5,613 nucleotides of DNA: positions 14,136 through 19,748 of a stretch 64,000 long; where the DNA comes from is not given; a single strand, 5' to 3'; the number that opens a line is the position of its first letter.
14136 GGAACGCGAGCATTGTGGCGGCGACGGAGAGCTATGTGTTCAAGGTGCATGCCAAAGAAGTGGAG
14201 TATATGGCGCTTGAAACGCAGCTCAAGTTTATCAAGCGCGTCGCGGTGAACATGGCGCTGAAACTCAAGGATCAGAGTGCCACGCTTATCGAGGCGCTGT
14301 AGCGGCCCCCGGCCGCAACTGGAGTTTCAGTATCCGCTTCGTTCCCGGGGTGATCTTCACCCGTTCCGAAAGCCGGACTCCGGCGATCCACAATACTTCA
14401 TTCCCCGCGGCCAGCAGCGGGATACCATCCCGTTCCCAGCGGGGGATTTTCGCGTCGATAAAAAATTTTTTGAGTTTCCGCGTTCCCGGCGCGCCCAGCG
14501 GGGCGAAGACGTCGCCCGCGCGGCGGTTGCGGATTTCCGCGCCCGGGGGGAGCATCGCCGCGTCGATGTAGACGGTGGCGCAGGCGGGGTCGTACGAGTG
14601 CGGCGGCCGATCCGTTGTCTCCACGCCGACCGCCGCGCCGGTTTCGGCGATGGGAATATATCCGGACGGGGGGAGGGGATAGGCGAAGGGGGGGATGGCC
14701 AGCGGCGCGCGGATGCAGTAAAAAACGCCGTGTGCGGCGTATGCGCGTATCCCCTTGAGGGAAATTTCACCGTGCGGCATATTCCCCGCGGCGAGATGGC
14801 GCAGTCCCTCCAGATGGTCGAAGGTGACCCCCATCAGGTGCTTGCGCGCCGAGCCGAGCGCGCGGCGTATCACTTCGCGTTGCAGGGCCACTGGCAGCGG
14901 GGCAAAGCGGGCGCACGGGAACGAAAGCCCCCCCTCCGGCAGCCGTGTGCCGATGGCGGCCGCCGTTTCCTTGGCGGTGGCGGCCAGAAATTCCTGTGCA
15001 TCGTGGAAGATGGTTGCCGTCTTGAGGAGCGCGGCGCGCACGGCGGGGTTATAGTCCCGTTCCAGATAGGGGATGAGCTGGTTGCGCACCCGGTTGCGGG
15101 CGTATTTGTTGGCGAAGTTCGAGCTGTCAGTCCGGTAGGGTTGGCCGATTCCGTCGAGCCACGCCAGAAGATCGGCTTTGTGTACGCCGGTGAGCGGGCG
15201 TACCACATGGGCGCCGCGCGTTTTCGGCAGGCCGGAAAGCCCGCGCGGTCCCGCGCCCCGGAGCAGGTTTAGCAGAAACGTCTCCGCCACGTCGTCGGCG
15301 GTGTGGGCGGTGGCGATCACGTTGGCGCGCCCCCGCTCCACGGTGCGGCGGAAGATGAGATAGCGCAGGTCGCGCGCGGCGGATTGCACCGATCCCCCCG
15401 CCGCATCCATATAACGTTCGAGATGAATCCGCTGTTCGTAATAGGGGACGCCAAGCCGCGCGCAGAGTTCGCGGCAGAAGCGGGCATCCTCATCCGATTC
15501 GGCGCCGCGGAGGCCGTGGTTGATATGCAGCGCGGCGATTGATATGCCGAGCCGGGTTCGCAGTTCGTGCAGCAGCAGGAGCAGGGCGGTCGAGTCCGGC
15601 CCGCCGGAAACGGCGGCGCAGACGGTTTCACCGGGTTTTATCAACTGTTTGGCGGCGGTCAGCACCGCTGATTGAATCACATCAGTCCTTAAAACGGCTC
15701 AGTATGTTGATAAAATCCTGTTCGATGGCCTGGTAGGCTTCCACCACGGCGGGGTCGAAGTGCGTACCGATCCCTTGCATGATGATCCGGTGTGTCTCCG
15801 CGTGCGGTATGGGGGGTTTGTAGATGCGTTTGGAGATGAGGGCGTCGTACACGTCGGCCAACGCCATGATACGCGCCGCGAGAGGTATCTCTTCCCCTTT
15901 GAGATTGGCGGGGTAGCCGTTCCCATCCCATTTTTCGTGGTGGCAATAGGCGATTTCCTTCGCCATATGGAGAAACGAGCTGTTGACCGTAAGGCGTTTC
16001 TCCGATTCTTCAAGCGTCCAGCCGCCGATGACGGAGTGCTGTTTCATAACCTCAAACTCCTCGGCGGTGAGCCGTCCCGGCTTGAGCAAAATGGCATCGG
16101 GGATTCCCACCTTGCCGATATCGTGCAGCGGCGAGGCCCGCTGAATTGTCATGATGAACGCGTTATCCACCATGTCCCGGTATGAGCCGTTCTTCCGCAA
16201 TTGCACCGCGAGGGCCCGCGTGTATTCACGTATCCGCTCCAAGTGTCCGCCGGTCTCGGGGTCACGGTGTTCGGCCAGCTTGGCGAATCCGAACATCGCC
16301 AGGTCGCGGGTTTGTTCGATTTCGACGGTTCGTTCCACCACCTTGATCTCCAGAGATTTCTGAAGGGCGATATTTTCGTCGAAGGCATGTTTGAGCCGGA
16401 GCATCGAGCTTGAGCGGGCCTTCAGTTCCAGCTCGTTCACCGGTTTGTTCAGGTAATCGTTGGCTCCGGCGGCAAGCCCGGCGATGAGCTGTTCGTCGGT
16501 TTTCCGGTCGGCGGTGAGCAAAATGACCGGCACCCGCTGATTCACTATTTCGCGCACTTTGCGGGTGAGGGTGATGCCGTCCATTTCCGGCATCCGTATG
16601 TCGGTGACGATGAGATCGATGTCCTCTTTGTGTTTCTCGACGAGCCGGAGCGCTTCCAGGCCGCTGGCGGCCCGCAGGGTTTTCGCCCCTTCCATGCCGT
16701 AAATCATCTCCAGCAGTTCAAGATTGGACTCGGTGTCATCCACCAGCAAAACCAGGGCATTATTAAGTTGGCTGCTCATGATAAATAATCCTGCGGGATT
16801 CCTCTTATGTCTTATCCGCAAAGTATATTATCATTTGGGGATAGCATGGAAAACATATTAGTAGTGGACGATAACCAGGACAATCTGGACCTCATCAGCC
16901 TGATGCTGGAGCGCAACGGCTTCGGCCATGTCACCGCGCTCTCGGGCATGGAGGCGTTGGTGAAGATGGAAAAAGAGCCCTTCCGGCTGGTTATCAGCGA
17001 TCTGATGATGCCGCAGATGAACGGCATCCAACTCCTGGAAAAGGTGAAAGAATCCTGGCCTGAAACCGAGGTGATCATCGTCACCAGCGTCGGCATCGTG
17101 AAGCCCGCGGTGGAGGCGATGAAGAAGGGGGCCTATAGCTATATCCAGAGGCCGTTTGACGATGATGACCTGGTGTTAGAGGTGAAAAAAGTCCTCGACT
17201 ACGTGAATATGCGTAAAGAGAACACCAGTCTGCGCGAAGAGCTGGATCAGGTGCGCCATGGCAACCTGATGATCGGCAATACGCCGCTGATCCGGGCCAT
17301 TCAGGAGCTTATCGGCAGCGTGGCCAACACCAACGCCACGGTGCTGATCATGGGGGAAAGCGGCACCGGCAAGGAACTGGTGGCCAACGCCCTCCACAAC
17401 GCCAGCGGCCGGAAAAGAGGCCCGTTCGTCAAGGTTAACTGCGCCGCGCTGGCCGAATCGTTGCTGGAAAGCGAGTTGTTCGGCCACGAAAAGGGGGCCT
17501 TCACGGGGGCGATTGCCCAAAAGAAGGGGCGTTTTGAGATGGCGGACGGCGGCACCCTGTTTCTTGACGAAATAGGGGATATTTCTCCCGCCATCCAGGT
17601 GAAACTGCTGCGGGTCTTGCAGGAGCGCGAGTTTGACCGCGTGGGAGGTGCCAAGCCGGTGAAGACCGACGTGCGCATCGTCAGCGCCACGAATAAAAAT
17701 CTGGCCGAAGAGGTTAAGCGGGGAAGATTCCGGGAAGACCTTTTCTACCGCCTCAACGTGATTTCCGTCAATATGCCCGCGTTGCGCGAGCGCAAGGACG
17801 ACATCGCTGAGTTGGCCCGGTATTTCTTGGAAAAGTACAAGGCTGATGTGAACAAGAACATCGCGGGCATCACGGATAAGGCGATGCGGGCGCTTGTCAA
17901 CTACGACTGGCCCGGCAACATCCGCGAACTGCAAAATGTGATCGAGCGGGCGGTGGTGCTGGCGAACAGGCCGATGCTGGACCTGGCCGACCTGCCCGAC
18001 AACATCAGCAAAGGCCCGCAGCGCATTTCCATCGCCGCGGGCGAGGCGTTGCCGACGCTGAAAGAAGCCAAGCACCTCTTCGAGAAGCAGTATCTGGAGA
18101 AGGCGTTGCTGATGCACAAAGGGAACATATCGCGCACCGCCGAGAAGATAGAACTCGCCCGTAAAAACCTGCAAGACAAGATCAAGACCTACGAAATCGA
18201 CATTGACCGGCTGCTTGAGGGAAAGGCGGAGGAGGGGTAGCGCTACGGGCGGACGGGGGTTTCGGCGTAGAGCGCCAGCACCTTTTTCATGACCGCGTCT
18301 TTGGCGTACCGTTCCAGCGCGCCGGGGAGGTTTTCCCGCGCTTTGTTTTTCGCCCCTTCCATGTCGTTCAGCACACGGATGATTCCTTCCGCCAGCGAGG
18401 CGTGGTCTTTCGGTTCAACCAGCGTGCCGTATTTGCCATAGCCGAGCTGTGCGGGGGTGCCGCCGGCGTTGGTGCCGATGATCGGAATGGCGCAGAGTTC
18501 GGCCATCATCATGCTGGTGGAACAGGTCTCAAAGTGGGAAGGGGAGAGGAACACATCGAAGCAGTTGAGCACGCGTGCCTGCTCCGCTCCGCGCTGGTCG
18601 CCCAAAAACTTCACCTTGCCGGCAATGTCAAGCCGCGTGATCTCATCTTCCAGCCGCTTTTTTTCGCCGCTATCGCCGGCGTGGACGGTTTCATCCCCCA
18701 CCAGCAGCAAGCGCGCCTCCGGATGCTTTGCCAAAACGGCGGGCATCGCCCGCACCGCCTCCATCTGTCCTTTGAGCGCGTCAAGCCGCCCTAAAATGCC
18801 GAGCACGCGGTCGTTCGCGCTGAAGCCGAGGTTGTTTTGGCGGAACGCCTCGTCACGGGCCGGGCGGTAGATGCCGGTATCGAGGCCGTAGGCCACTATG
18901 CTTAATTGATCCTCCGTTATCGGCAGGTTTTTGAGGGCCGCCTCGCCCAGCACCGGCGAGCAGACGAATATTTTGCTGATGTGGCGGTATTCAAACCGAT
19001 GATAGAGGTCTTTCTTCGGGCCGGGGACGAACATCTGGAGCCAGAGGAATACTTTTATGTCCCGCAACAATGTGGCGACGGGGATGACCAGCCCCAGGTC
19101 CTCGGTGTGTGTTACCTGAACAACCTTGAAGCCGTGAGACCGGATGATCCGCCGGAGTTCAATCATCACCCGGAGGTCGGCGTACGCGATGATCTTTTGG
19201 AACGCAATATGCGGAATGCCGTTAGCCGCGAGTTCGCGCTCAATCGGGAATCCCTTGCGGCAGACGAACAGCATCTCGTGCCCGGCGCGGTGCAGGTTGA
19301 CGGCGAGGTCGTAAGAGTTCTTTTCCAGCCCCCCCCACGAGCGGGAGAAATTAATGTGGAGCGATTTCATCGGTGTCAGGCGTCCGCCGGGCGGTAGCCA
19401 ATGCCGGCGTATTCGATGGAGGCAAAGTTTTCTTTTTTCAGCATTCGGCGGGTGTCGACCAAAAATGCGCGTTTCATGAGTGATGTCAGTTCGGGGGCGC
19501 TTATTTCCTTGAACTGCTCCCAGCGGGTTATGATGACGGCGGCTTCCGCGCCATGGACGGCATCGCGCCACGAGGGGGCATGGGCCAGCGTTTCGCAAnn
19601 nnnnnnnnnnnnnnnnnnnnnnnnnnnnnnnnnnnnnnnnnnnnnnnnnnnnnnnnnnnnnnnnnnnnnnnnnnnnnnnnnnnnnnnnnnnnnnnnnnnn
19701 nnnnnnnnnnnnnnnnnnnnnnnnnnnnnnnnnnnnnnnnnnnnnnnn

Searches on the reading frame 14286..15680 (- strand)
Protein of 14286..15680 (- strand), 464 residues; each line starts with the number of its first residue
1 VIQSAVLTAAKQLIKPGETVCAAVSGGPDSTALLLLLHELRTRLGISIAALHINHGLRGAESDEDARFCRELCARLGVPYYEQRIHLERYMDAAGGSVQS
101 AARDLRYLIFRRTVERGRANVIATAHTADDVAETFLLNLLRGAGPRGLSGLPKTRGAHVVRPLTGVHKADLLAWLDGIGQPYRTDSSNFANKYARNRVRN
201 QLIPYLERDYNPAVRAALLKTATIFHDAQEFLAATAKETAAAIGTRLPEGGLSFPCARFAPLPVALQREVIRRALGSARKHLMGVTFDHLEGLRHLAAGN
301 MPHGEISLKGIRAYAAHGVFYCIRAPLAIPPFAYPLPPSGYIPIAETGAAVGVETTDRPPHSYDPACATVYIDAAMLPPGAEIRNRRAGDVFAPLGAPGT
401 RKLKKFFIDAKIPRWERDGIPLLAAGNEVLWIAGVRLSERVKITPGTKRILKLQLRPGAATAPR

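Call 43: search_protein_families(library=pfam, proteins=[window:14286-15680:-], max_evalue=0.0001)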
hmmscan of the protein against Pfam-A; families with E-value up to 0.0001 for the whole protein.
window:14286-15680:- (464 aa): 3 families
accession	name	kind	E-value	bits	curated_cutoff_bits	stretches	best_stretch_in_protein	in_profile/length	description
PF01171.26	ATP_bind_3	-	3e-51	174.2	27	1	20-201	2-182/182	PP-loop family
PF11734.13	TilS_C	-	6.3e-22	77.2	22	1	382-450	2-70/74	TilS substrate C-terminal domain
PF09179.16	TilS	-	2e-08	34.8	21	1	255-315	2-63/67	TilS substrate binding domain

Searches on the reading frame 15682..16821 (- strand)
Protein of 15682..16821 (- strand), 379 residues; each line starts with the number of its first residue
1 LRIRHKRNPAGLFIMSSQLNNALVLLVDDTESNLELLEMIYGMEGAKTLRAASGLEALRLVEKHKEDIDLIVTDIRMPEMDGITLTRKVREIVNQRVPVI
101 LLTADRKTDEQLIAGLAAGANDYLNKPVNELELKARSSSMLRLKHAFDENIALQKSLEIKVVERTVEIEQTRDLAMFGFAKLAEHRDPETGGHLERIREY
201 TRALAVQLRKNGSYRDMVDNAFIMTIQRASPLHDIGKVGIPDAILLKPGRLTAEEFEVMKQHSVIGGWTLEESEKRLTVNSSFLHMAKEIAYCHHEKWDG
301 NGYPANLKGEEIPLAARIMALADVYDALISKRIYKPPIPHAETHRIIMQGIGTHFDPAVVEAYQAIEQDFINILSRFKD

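Call 8: search_protein_families(library=pfam, proteins=[window:15682-16821:-], max_evalue=0.001)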
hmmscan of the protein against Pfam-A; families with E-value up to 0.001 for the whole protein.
window:15682-16821:- (379 aa): 3 families
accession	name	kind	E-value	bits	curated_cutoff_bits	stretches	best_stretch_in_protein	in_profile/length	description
PF13487.12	HD_5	-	1.6e-28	100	27.2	1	180-359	4-170/170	HD domain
PF00072.30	Response_reg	-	1.2e-24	87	30.2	1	24-136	1-109/111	Response regulator receiver domain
PF01966.28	HD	-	1.4e-16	61.2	22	1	193-327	4-115/116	HD domain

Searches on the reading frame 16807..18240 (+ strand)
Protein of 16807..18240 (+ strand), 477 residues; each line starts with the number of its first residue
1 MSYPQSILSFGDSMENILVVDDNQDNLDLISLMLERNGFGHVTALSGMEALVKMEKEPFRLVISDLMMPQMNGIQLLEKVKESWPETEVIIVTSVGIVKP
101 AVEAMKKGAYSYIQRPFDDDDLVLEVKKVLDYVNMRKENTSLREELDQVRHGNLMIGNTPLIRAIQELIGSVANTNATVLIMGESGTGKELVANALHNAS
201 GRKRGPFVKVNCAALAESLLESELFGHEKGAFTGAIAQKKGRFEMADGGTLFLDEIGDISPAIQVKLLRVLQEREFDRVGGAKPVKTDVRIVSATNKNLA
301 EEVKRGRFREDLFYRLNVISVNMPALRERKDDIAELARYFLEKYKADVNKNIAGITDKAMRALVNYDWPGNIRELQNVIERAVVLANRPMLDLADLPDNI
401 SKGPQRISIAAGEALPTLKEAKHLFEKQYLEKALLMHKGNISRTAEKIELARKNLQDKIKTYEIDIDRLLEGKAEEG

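Call 8: search_protein_families(library=pfam, proteins=[window:16807-18240:+], max_evalue=0.001)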
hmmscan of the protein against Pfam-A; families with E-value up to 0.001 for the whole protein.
window:16807-18240:+ (477 aa): 10 families
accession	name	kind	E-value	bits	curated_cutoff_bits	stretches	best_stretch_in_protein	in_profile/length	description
PF00158.32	Sigma54_activat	-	3e-73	245.5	20.2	1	155-321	1-167/168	Sigma-54 interaction domain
PF25601.1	AAA_lid_14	-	1.1e-28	99.3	27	1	327-405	1-79/87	AAA+ ATPase lid domain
PF00072.30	Response_reg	-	6.6e-25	87.9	30.2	1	17-126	1-110/111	Response regulator receiver domain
PF14532.12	Sigma54_activ_2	-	2.3e-24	86.6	25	1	156-326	1-138/138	Sigma-54 interaction domain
PF07728.20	AAA_5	-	8.2e-09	36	22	1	179-298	2-124/139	AAA domain (dynein-related subfamily)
PF07724.20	AAA_2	-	1.1e-06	29.2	27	1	177-299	4-127/166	AAA domain (Cdc48 subfamily)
PF00004.35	AAA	-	2.4e-06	28.4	21.2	1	179-313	1-128/131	ATPase family associated with various cellular activities (AAA)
PF02954.25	HTH_8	-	2.6e-06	27.5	22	1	425-462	5-42/42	Bacterial regulatory protein, Fis family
PF20030.5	bpMoxR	-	0.00011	21.8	27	1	166-322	21-170/205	MoxR domain in the MoxR-vWA-beta-propeller ternary systems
PF13191.12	AAA_16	-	0.00014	22.9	32.6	1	160-231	7-85/167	AAA ATPase domain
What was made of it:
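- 16807..18240 (+): NtrC-type REC-sigma54-HTH regulator. It lies outside the finding's coordinates and is the ancestral left neighbour of the DUF2231 operon. Pfam hits (call 8).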

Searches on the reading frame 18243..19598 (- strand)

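Call 8: search_protein_families(library=pfam, proteins=[window:18243-19598:-], max_evalue=0.001)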
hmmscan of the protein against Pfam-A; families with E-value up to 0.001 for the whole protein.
window:18243-19598:- (451 aa): 4 families
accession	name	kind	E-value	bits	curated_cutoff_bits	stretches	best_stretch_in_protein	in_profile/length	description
PF00534.26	Glycos_transf_1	-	5.5e-24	85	26.4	1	255-416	7-162/172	Glycosyl transferases group 1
PF13692.12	Glyco_trans_1_4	-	3.2e-22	79.8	27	1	264-412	2-142/142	Glycosyl transferases group 1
PF13579.12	Glyco_trans_4_4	-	1.4e-09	38.9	29.7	1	89-238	1-158/158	Glycosyl transferase 4-like domain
PF13439.12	Glyco_transf_4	-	3.2e-09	37.5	28.5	1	88-241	1-168/170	Glycosyltransferase Family 4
